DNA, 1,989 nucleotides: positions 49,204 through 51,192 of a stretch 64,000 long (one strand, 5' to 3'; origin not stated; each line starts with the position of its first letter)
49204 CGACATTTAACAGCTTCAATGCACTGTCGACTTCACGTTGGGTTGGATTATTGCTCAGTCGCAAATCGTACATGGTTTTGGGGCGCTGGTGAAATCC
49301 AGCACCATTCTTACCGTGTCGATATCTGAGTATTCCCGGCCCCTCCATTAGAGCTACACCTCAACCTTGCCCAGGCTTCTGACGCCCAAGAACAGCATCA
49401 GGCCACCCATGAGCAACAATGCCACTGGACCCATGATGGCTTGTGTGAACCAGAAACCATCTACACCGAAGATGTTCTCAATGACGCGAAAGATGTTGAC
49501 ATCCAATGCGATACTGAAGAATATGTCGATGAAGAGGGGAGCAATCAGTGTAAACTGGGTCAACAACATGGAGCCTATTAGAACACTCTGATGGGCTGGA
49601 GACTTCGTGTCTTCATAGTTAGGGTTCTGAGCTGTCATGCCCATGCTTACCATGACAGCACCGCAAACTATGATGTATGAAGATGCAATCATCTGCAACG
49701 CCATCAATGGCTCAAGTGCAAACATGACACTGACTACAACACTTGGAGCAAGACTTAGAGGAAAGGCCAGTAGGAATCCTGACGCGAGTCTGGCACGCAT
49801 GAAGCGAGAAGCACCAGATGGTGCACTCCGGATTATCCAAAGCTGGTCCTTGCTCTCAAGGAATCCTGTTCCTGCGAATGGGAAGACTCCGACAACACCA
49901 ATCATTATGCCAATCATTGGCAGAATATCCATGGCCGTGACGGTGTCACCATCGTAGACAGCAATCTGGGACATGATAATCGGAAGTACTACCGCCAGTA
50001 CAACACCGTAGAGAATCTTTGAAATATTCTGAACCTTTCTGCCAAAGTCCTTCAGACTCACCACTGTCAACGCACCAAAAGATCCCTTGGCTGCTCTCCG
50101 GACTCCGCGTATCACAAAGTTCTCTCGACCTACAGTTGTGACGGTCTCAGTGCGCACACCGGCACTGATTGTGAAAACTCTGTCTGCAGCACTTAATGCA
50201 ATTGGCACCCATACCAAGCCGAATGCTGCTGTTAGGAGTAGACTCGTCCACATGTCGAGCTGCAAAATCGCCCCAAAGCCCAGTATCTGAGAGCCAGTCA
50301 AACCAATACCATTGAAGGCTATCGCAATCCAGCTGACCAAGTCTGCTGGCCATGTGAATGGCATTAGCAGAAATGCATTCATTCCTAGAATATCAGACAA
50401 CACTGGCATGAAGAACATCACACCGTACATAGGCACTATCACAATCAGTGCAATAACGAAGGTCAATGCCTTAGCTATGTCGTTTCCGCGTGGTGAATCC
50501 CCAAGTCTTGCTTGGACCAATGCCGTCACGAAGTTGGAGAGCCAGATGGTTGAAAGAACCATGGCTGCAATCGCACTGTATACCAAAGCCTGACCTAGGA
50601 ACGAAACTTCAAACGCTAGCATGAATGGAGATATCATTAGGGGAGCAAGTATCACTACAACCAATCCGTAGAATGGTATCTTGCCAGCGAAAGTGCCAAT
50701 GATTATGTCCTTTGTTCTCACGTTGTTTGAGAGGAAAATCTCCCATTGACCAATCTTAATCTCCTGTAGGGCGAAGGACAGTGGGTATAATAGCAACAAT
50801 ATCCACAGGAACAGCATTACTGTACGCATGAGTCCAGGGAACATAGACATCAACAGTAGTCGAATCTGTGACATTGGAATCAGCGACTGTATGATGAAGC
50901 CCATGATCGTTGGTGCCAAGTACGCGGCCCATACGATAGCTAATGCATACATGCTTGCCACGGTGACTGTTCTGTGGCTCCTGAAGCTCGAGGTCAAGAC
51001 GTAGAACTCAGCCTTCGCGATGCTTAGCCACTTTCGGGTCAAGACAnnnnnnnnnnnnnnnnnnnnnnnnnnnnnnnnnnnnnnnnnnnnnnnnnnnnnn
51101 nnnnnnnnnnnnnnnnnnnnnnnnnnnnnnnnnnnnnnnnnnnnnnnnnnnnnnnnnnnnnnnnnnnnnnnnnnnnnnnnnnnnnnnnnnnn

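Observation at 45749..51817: ABC-2 exporter operon embedding an extracytoplasmic C39/papain-like cysteine peptidase between two large paralogous permeases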

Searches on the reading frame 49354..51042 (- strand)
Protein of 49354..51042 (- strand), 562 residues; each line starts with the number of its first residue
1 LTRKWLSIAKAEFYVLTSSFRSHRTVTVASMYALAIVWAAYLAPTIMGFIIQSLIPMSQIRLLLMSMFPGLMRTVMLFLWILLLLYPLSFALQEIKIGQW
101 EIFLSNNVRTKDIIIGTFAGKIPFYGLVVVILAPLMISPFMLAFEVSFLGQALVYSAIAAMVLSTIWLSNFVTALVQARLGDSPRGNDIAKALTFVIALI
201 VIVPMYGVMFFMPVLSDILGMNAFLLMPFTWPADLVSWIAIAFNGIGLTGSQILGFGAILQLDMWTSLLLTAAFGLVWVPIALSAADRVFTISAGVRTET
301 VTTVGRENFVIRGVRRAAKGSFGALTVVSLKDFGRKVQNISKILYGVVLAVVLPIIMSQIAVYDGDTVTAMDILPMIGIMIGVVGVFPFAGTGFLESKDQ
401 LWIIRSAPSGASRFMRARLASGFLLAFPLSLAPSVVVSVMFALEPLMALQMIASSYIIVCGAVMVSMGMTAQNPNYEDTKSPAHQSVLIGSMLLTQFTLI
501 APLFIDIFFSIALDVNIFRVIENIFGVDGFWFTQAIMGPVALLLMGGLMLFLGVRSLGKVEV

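Call 3: search_protein_families(library=pfam, proteins=[window:49354-51042:-], max_evalue=1)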
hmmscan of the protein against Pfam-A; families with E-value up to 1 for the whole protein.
window:49354-51042:- (562 aa): 0 families

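Call 4: search_protein_families(library=ncbifam, proteins=[window:49354-51042:-], max_evalue=1)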
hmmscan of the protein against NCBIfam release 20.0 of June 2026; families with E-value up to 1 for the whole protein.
window:49354-51042:- (562 aa): 0 families

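Call 17: find_homologous_proteins(query=window:49354-51042:-)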
Query window:49354-51042:- (562 aa): 498 proteins with E <= 0.001 among 8000 candidates; the best 120 are listed.
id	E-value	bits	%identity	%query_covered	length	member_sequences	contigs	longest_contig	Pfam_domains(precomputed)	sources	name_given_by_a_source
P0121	0.0e+0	1180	100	100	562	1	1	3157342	-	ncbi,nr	ncbi:MAG: hypothetical protein JSW61_06010 [Candidatus Thorarchaeota archaeon]|nr:MAG: hypothetical 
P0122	0.0e+0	1037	85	100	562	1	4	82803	-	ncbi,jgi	ncbi:MAG: hypothetical protein ACW99U_08880 [Candidatus Thorarchaeota archaeon]|jgi:hypothetical pro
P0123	1.7e-271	920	76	100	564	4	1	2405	-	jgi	jgi:hypothetical protein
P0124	4.2e-266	902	75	100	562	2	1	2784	-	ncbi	ncbi:MAG: hypothetical protein ACFFD9_10650 [Candidatus Thorarchaeota archaeon]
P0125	1.6e-265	900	73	100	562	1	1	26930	-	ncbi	-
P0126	5.7e-265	898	73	100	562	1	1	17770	-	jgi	jgi:hypothetical protein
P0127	7.6e-265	898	74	100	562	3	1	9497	-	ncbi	-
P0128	1.9e-264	897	73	100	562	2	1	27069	-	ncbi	-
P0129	4.2e-264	895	74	100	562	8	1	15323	-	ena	-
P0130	8.4e-264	894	73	100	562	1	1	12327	-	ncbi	ncbi:MAG: hypothetical protein ACFE7R_00580 [Candidatus Hodarchaeota archaeon]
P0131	1.7e-263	893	73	100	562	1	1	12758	-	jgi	jgi:hypothetical protein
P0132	2.2e-263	893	73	100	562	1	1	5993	-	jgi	jgi:hypothetical protein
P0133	1.6e-262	890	73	100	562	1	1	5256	-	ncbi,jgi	ncbi:MAG: hypothetical protein ACW985_06235 [Candidatus Thorarchaeota archaeon]|jgi:hypothetical pro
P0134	3.6e-262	889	74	100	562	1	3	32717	-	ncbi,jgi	ncbi:MAG: hypothetical protein ACXADC_08350 [Candidatus Thorarchaeota archaeon]|jgi:hypothetical pro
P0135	7.3e-260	881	73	100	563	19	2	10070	-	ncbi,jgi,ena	-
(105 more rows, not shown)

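Call 28: predict_structure(alignment_id=A2)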
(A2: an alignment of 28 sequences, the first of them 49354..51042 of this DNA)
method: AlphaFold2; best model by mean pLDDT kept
length: 562 residues; sequences in the alignment: 28
mean_pLDDT: 68.1   pTM: 0.52
mean pLDDT of the five models: 68.1, 67.0, 65.8, 61.3, 61.2
residues with pLDDT >= 90: 15; 70-90: 288; 50-70: 169; < 50: 90
segments of 3 or more residues with pLDDT < 50: 1-12, 14-18, 94-98, 103-105, 178-211, 284-306
pLDDT, mean of each block of 10 residues (from residue 1): 42 49 67 75 81 77 73 79 65 48 51 60 65 80 79 81 73 54 44 43 43 52 65 84 64 61 78 68 45 34 48 71 71 59 67 64 56 70 77 65 74 83 82 78 79 88 89 66 74 85 82 80 77 80 90 80 50
secondary structure, 60 per line:
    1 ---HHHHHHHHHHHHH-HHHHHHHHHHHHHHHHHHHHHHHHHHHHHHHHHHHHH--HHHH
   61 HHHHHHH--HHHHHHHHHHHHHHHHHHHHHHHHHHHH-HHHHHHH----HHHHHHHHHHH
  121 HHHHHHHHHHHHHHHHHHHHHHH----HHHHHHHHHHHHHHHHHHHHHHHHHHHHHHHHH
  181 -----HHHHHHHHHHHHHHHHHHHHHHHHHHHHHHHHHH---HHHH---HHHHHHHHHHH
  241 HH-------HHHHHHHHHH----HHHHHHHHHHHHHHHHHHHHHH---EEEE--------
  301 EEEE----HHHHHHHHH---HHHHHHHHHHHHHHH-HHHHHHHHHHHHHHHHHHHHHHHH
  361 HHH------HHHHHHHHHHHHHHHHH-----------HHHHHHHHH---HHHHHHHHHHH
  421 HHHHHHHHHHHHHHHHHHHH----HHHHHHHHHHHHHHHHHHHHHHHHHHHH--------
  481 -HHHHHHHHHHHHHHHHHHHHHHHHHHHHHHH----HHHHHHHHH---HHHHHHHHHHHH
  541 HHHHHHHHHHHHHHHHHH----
elements in order: H4-16 H18-54 H57-67 H70-97 H99-105 H110-143 H148-180 H186-219 H223-226 H230-242 H250-259 H264-285 E289-292 E301-304 H309-317 H321-335 H337-363 H370-386 H398-406 H410-440 H445-472 H482-512 H517-525 H529-558

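Call 33: fold_search(model_id=the predicted structure, library=pdb)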
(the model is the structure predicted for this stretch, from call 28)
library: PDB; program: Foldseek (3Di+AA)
matches with E <= 10: 187; with E <= 0.001: 0
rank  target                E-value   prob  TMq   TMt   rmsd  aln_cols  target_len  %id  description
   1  8k1n_C                7.9e-03  1.00  0.28  0.29  13.4       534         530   14  mycobacterial efflux pump, substrate-bound state (released 2024-07-17)
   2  8k1o_A                1.3e-02  0.98  0.27  0.29  16.2       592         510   14  mycobacterial efflux pump, AMPPNP bound state (released 2024-07-17)
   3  8k1p_A                1.6e-02  0.99  0.25  0.27  14.8       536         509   14  mycobacterial efflux pump, ADP+vanadate bound state (released 2024-07-17)
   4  6z70_A                1.2e-01  0.66  0.21  0.25  18.0       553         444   12  Structure of the MATE family multidrug resistance transporter Aq_128 from Aquifex aeolicus in the outward-facing state (released 2021-12-01)
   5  5do7_A                1.5e-01  0.98  0.28  0.27  24.1       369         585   10  Crystal Structure of the Human Sterol Transporter ABCG5/ABCG8 (released 2016-05-11)
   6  6xjh_A                2.0e-01  1.00  0.28  0.52   6.8       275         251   12  PmtCD ABC exporter without the basket domain at C2 symmetry (released 2020-10-14)
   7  3vvp_A                2.2e-01  0.38  0.18  0.22  17.8       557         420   12  Crystal structure of MATE in complex with Br-NRF (released 2013-04-03)
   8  7znq_y                2.3e-01  1.00  0.29  0.56   6.0       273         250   13  ABC transporter complex NosDFYL in GDN (released 2022-08-03)
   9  7f8x_A                2.5e-01  0.09  0.10  0.11  32.9       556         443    9  Crystal structure of the cholecystokinin receptor CCKAR in complex with NN9056 (released 2021-12-29)
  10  8p8a_B                2.9e-01  0.97  0.26  0.26   8.1       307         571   17  Structure of 5D3-Fab and nanobody(Nb17)-bound ABCG2 (released 2023-08-30)
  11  6fv8_A                3.0e-01  0.28  0.17  0.21  18.8       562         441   13  Dimer structure of the MATE family multidrug resistance transporter Aq_128 from Aquifex aeolicus in the outward-facing (released 2019-03-20)
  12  7znq_Y                3.1e-01  0.99  0.29  0.53   6.8       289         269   14  ABC transporter complex NosDFYL in GDN (released 2022-08-03)
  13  3vvo                  3.1e-01  0.38  0.20  0.23  17.4       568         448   11  Crystal structure of MATE in the bent conformation (released 2013-04-03)
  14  5yck                  3.1e-01  0.21  0.16  0.19  24.1       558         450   12  Crystal structure of a MATE family protein derived from Camelina sativa at 2.3 angstrom (released 2017-09-27)
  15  8bi0_A                3.3e-01  0.97  0.26  0.26   7.5       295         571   17  ABCG2 turnover-2 state with tariquidar bound (released 2023-01-11)
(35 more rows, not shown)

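Call 49: search_protein_families(library=padloc, proteins=[window:49354-51042:-], max_evalue=0.01)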
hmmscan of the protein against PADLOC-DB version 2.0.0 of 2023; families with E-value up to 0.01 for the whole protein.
window:49354-51042:- (562 aa): 0 families

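Call 50: find_encoding_contigs(protein=P0122, flank=9000, max_places=3)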
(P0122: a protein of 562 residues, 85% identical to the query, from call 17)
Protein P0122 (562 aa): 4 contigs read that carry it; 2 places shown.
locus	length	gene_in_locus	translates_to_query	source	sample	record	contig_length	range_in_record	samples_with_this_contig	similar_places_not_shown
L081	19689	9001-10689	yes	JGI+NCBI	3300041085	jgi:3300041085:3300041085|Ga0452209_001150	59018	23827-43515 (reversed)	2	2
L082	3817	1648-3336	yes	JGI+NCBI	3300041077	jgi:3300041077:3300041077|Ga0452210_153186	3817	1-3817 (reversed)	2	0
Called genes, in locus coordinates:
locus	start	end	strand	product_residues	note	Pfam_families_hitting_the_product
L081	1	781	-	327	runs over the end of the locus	-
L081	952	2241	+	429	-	PF00245:Alk_phosphatase, PF01676:Metalloenzyme (weak)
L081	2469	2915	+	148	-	-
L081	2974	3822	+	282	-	PF01261:AP_endonuc_2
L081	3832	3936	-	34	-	-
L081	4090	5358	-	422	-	PF03092:BT1, PF07690:MFS_1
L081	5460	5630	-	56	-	-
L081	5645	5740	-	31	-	-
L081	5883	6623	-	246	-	PF03703:bPH_2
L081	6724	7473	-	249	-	PF03703:bPH_2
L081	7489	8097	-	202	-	-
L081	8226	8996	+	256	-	PF00005:ABC_tran, PF13304:AAA_21 (weak)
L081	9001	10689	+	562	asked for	-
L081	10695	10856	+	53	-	-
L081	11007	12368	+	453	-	PF13529:Peptidase_C39_2, PF14399:BtrH_N (faint)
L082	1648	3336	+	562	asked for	-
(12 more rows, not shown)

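Call 53: search_protein_representatives(alignment_id=A2)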
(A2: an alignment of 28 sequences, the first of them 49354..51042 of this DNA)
Query: 28 sequences, 561 profile positions. Proteins with E-value up to 0.001 (for the whole library): 204; up to 1e-10: 158; up to 1e-30: 78. The best 150 are listed.
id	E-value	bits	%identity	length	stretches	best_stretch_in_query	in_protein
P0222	1.7e-278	941.7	-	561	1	1-561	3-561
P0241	1.7e-183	628.1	-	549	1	2-536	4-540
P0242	2.9e-182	624.0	-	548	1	3-558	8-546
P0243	1.2e-177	608.8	-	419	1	141-560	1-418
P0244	9.3e-173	592.6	-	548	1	6-560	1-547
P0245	9.9e-173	592.5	-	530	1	14-560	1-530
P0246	3.1e-165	567.8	-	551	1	2-559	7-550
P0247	9.2e-162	556.3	-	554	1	1-502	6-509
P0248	1.3e-161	555.9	-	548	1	3-517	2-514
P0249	2.6e-159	548.2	-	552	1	1-559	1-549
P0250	4.1e-156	537.7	-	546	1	1-527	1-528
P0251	2.5e-155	535.1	-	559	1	1-560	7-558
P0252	4.5e-153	527.6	-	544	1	1-560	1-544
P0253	5.9e-153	527.3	-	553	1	1-559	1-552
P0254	7.4e-151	520.3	-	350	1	1-346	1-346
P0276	1.5e-55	205.7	-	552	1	4-520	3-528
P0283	3.8e-47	177.9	-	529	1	4-559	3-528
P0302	4.4e-40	154.6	-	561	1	3-559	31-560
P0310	5.6e-35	137.8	-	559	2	53-515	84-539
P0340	4.2e-24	101.9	-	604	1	3-524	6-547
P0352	2.3e-20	89.6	-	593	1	4-504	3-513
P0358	5.8e-18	81.6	-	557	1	3-530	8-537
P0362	7.0e-17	78.0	-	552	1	2-520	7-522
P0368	1.2e-14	70.6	-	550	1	4-556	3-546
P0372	6.5e-14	68.2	-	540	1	3-520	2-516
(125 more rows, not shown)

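Call 54: search_protein_families(library=pfam, proteins=[P0276, P0283, P0302, P0310, P0340, P0352, P0358, P0362, P0368, P0372], max_evalue=0.1)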
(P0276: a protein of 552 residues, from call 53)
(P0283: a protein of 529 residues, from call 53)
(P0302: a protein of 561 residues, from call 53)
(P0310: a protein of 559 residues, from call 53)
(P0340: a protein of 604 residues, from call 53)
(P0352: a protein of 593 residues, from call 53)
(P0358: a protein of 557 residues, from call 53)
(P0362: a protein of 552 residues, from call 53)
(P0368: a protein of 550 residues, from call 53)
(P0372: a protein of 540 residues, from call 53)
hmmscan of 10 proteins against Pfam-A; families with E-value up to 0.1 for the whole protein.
P0276 (552 aa): 2 families
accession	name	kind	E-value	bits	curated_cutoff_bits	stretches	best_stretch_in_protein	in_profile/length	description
PF01061.29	ABC2_membrane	-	6.9e-05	22.9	26.9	1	18-188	13-156/211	ABC-2 type transporter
PF05739.25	SNARE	-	0.017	15.5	26.8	1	8-41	20-53/53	SNARE domain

P0283 (529 aa): 1 family
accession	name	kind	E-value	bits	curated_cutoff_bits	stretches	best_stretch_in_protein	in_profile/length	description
PF12698.13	ABC2_membrane_3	-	0.0024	17.5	31.6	1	65-259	163-338/347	ABC-2 family transporter protein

P0302 (561 aa): 2 families
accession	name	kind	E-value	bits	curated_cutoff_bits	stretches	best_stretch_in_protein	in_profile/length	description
PF12698.13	ABC2_membrane_3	-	5.6e-05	22.8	31.6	1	100-293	167-343/347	ABC-2 family transporter protein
PF13955.11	Fst_toxin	-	0.098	13.1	36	0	155-171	2-18/21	Toxin Fst, type I toxin-antitoxin system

P0310 (559 aa): 1 family
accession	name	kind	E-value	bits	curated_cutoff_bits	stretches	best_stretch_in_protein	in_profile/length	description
PF12698.13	ABC2_membrane_3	-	0.0027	17.3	31.6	1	73-300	140-346/347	ABC-2 family transporter protein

P0340 (604 aa): 1 family
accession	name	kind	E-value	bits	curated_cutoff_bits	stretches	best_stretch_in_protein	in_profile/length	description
PF12698.13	ABC2_membrane_3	-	7.6e-05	22.4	31.6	1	76-298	154-346/347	ABC-2 family transporter protein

P0352 (593 aa): 0 families

P0358 (557 aa): 0 families

P0362 (552 aa): 0 families

P0368 (550 aa): 0 families

P0372 (540 aa): 1 family
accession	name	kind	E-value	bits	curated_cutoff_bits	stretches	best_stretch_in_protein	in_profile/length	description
PF12698.13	ABC2_membrane_3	-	0.00055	19.6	31.6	1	61-260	160-343/347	ABC-2 family transporter protein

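Call 55: list_cluster_members(proteins=[P0276, P0302, P0340, P0352, P0368, P0372, P0310, P0283])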
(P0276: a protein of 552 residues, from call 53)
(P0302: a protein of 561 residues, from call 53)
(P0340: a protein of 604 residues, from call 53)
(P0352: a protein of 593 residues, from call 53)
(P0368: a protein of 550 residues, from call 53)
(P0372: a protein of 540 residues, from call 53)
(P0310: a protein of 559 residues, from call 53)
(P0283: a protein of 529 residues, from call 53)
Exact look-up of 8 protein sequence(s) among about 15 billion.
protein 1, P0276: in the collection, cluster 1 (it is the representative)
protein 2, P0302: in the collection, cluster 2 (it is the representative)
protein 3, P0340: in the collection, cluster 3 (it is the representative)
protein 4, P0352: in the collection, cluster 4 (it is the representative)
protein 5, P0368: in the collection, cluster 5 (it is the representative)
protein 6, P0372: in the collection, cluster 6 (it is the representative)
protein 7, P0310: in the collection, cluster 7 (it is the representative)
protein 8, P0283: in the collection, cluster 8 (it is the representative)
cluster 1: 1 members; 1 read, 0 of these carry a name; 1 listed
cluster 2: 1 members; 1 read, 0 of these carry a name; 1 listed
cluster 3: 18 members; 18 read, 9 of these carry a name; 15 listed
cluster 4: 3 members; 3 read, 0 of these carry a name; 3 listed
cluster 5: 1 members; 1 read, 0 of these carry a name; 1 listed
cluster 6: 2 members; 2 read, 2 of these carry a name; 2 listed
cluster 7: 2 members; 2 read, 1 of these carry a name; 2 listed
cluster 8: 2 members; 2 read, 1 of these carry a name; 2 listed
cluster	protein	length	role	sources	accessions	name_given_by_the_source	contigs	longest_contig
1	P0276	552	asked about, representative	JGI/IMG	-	-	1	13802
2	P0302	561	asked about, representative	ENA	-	-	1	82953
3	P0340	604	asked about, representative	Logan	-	-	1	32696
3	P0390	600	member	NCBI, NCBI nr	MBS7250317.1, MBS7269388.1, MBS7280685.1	MAG: hypothetical protein KIH08_06970 [Candidatus Freyarchaeota archaeon] | hypothetical protein [Candidatus Jordarchaeia archaeon]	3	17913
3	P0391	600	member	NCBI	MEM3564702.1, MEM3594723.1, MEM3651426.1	MAG: hypothetical protein QXS27_08320 [Candidatus Jordarchaeaceae archaeon]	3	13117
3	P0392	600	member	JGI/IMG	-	hypothetical protein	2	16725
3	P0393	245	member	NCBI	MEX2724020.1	MAG: hypothetical protein Q6367_009005, partial [Candidatus Freyarchaeota archaeon]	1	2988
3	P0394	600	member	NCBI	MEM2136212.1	MAG: hypothetical protein QXG44_15265 [Candidatus Jordarchaeaceae archaeon]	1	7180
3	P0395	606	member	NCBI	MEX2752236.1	MAG: hypothetical protein Q6366_010155, partial [Candidatus Freyarchaeota archaeon]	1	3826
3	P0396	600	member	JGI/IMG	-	hypothetical protein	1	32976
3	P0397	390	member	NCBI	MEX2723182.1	MAG: ABC transporter permease subunit, partial [Candidatus Freyarchaeota archaeon]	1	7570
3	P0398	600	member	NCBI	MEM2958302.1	MAG: hypothetical protein QW261_08425 [Candidatus Jordarchaeaceae archaeon]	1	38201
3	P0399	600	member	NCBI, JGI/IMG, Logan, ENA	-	-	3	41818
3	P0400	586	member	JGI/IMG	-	-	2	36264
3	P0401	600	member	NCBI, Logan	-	-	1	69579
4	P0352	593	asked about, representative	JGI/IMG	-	-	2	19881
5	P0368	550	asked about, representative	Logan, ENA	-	-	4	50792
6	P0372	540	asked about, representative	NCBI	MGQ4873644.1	MAG: hypothetical protein ACP6IY_06155 [Promethearchaeia archaeon]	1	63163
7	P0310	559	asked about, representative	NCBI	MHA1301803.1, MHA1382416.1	MAG: hypothetical protein ACTSO9_20475 [Candidatus Helarchaeota archaeon]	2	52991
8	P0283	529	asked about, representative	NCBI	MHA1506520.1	MAG: hypothetical protein ACTSR0_04945 [Candidatus Asgardarchaeia archaeon]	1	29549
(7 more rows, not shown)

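Call 56: find_encoding_contigs(protein=P0310, flank=7000, max_places=1)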
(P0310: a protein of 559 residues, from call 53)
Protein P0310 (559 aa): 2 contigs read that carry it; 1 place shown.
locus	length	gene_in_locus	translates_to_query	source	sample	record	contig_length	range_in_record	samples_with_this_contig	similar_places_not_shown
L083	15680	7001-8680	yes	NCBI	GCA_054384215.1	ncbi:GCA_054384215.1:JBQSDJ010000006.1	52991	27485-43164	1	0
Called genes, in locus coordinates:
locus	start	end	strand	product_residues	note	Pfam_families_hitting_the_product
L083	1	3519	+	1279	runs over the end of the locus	PF00082:Peptidase_S8, PF09822:ABC_transp_aux (weak), PF23090:MBTPS1_4th (weak), PF23355:IFT52_GIFT (weak), PF14258:DUF4350 (weak)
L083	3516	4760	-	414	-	PF02463:SMC_N (faint), PF00005:ABC_tran, PF13304:AAA_21 (weak)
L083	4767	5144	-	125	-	PF12773:DZR (faint)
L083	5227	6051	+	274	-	PF00149:Metallophos, PF12850:Metallophos_2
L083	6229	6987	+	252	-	PF00005:ABC_tran, PF13166:AAA_13 (faint), PF13304:AAA_21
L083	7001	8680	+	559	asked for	-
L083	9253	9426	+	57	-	-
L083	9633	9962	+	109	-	-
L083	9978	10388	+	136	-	PF08937:ThsB_TIR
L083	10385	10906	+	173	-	PF24838:8xMP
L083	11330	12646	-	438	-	-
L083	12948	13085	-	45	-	-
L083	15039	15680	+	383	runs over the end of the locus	PF09376:NurA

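Call 57: find_encoding_contigs(protein=P0340, flank=7000, max_places=1)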
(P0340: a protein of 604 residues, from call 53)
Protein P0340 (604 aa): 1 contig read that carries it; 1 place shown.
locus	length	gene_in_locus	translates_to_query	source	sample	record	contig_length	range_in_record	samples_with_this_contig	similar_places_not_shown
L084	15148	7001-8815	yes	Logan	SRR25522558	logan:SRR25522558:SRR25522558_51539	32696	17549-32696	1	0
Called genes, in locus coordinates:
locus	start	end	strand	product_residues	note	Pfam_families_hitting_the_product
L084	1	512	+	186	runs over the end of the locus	PF24961:NfeD_membrane (faint), PF01957:NfeD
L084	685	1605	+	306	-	-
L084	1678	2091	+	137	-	-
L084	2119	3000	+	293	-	-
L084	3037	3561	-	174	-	-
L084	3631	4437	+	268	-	PF01738:DLH (faint), PF02129:Peptidase_S15, PF20434:BD-FAE (weak), PF00561:Abhydrolase_1 (faint), PF12146:Hydrolase_4 (faint), PF00326:Peptidase_S9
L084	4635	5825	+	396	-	PF16656:Pur_ac_phosph_N, PF00149:Metallophos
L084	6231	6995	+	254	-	PF00005:ABC_tran, PF13166:AAA_13 (faint), PF13304:AAA_21 (weak)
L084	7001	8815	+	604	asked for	-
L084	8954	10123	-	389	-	PF00464:SHMT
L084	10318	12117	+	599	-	PF02730:AFOR_N, PF01314:AFOR_C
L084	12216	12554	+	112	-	-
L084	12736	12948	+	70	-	PF02597:ThiS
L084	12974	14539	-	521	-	-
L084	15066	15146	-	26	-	?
